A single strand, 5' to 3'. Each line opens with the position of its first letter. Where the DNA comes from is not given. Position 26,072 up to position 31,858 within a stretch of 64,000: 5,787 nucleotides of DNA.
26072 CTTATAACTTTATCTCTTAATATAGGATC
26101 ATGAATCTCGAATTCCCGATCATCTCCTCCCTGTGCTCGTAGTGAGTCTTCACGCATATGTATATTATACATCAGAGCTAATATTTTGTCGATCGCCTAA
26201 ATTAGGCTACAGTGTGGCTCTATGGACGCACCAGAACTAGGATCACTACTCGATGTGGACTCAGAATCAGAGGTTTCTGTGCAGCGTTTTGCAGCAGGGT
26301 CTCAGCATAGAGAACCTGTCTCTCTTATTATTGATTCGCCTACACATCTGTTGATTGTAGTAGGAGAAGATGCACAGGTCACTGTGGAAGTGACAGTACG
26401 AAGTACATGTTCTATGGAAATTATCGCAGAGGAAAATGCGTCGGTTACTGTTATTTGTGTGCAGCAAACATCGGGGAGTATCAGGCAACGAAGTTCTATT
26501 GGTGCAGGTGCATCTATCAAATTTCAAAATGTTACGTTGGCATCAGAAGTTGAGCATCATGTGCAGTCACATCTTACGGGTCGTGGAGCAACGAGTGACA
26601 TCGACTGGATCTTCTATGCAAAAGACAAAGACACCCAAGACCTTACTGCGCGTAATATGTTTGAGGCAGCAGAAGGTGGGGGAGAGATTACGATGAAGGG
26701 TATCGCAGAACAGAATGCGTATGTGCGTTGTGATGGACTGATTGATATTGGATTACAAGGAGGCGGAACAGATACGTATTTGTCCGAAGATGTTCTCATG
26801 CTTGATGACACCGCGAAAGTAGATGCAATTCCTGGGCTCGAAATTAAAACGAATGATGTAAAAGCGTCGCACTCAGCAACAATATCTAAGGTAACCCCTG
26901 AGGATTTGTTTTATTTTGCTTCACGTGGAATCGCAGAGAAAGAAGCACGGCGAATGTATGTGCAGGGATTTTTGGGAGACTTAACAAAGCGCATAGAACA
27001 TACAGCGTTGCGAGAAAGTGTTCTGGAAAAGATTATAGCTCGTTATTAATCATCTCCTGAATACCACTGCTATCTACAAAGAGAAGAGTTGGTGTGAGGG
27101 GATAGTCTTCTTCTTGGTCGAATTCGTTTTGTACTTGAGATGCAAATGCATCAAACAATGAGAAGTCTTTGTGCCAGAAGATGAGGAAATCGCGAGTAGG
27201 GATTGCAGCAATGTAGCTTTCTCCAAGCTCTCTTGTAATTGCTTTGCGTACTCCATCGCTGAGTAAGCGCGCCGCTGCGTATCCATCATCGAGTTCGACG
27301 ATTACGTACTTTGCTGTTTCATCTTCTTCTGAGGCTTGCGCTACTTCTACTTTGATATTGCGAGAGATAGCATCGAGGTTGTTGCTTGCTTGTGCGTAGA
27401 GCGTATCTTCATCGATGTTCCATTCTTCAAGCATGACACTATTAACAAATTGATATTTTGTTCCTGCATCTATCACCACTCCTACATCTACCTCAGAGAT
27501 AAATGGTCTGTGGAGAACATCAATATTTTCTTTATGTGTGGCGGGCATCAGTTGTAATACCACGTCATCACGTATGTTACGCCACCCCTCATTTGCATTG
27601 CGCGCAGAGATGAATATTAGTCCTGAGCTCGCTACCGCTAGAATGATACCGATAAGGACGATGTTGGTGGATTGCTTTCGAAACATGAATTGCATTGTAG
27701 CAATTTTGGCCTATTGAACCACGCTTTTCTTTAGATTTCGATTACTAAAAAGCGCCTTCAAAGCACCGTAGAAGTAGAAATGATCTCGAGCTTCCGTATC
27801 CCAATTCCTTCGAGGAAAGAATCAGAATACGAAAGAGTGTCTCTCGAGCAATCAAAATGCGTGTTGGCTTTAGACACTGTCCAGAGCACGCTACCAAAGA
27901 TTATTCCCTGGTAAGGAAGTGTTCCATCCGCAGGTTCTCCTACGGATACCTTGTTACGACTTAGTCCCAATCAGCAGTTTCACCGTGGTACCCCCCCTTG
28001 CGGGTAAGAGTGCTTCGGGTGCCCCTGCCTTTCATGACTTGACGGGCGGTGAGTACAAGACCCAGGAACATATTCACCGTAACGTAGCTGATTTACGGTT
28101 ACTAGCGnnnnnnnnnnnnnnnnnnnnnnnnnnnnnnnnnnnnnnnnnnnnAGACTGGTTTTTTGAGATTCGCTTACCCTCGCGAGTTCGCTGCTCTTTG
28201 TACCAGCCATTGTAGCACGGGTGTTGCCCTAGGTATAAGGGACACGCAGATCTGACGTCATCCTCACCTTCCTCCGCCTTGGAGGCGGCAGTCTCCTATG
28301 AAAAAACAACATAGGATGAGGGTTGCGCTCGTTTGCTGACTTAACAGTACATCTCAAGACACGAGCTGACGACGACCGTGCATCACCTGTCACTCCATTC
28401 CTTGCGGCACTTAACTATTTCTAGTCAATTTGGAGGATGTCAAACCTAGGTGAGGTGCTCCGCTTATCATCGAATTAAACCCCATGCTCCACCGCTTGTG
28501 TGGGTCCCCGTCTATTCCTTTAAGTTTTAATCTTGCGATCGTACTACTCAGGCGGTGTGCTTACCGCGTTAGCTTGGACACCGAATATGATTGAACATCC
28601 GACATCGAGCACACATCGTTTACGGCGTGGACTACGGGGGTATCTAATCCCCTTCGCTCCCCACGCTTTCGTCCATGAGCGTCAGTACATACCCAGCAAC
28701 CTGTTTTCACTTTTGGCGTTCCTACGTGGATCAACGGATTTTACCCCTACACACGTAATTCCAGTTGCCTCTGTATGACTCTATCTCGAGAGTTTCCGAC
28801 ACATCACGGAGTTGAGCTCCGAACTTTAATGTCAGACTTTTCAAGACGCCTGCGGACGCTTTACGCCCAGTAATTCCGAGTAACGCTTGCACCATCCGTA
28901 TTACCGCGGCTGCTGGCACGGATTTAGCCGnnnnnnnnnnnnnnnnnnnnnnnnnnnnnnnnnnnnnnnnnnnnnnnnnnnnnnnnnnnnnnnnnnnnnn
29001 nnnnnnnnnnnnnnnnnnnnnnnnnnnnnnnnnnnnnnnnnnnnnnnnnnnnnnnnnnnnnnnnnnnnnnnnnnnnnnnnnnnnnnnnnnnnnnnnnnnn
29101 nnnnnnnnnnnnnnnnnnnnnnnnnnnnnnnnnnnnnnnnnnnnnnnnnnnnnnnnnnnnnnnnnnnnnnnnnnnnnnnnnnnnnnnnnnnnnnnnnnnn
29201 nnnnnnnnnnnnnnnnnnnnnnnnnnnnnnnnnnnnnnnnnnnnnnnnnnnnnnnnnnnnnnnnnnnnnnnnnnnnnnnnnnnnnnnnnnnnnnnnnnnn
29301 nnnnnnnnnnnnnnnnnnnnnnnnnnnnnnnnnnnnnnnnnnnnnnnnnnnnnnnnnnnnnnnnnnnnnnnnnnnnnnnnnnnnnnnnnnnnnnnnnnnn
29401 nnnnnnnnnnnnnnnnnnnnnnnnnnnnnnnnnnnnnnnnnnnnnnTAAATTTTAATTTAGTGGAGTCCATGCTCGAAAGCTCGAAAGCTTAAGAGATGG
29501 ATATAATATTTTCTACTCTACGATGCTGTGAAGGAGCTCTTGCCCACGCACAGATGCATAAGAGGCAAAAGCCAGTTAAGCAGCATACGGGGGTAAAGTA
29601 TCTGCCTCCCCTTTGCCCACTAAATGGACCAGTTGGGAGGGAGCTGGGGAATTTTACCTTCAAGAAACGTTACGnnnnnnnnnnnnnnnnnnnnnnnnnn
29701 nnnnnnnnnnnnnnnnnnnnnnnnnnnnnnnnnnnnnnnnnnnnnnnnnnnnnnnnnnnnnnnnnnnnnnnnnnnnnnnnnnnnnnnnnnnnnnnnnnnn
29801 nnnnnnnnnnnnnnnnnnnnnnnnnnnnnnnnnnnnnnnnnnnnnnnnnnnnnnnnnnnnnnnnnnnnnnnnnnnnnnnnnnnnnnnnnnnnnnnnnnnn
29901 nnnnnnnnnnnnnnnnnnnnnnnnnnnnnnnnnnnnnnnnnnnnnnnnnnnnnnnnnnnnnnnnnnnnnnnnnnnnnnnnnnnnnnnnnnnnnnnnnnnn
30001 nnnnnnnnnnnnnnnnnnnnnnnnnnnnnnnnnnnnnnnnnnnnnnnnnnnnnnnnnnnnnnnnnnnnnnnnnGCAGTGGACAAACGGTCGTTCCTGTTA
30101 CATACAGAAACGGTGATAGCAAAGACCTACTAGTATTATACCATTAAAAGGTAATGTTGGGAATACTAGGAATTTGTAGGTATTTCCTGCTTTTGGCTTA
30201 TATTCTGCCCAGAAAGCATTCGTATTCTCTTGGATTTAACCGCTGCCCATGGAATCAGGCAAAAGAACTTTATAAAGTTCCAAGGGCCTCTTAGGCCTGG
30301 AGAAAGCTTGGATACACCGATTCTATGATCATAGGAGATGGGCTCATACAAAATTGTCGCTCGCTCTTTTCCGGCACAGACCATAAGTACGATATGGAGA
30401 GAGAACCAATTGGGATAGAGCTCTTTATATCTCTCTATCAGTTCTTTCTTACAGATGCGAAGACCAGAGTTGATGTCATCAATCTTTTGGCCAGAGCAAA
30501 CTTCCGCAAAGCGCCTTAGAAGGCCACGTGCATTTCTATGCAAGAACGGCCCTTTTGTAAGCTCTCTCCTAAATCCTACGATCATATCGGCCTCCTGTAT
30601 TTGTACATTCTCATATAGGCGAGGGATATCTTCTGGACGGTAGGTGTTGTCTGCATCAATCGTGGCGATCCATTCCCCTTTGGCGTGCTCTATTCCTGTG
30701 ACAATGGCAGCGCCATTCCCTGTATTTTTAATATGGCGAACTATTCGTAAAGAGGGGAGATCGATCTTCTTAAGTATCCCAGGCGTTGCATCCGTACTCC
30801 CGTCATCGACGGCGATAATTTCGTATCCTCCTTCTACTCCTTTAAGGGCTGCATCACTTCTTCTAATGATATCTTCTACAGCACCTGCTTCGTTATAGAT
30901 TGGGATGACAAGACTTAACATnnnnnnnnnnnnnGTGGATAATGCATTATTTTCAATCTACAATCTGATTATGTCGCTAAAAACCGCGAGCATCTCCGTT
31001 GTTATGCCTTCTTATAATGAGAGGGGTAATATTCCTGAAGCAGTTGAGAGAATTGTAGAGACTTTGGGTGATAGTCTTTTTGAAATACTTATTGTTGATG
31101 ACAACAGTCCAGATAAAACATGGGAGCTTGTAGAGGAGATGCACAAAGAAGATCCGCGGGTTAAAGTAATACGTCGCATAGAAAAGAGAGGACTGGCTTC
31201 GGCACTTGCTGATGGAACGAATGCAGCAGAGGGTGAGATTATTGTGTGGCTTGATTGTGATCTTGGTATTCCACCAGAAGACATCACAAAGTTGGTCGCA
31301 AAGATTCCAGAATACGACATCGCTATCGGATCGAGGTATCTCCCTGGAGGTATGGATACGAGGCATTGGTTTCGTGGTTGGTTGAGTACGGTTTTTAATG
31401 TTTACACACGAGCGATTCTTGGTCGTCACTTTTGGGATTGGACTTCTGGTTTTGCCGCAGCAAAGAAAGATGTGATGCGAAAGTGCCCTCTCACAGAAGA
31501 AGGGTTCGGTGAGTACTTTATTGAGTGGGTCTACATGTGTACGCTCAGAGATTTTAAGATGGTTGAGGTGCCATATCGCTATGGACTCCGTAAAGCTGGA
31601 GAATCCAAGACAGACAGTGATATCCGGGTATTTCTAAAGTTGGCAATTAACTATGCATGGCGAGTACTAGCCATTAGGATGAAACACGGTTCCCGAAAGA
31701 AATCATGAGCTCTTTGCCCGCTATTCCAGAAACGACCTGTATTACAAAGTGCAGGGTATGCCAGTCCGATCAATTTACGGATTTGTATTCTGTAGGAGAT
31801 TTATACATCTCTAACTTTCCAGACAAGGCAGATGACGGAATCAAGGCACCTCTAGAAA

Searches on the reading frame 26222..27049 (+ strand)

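Call 38: search_protein_families(library=pfam, proteins=[window:26222-27049:+], max_evalue=0.001)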
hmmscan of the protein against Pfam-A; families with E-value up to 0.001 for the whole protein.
window:26222-27049:+ (275 aa): 1 family
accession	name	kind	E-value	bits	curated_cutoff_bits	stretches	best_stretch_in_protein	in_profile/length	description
PF01458.23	SUFBD_core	-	1.2e-46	159.5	27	1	41-250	12-232/232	SUF system FeS cluster assembly, SufBD core domain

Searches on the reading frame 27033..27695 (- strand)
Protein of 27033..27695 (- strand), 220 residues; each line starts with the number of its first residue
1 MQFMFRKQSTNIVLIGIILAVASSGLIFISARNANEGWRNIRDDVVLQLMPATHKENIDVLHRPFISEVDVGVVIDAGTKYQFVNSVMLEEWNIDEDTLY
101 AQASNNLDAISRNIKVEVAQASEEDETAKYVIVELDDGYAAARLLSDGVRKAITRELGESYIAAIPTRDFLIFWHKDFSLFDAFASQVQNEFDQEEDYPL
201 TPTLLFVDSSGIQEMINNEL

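Call 38: search_protein_families(library=pfam, proteins=[window:27033-27695:-], max_evalue=0.001)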
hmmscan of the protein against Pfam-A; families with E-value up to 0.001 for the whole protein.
window:27033-27695:- (220 aa): 1 family
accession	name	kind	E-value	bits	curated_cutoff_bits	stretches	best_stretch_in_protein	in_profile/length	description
PF07285.16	DUF1444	-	8.1e-11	42.4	23.8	1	50-174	96-214/264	Protein of unknown function (DUF1444)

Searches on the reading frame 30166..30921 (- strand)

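Call 36: search_protein_families(library=pfam, proteins=[window:30166-30921:-], max_evalue=0.001)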
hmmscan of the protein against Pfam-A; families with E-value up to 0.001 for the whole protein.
window:30166-30921:- (251 aa): 3 families
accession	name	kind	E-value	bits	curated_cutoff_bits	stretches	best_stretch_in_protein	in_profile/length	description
PF00535.33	Glycos_transf_2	-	6.3e-29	101.5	23.3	1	3-138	1-140/168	Glycosyl transferase family 2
PF10111.15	Glyco_tranf_2_2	-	4.7e-06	26.7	27.3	1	3-104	1-104/276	Glycosyltransferase like family 2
PF13641.12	Glyco_tranf_2_3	-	0.00018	22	27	1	2-122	3-126/230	Glycosyltransferase like family 2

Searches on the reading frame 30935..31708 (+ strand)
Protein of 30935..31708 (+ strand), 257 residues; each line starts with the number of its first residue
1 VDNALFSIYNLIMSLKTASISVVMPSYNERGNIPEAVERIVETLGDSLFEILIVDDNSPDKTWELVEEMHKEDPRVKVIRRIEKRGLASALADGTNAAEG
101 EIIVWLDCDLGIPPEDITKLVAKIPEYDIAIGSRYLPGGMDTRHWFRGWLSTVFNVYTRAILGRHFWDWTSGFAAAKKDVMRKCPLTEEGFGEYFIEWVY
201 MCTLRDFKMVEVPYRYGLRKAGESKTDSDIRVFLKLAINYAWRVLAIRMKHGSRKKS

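Call 36: search_protein_families(library=pfam, proteins=[window:30935-31708:+], max_evalue=0.001)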
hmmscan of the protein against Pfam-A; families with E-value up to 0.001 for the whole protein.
window:30935-31708:+ (257 aa): 2 families
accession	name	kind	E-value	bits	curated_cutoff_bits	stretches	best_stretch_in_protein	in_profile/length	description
PF00535.33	Glycos_transf_2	-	1.7e-36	126.1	23.3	1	21-182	1-165/168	Glycosyl transferase family 2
PF10111.15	Glyco_tranf_2_2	-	6e-07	29.7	27.3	1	21-121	1-103/276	Glycosyltransferase like family 2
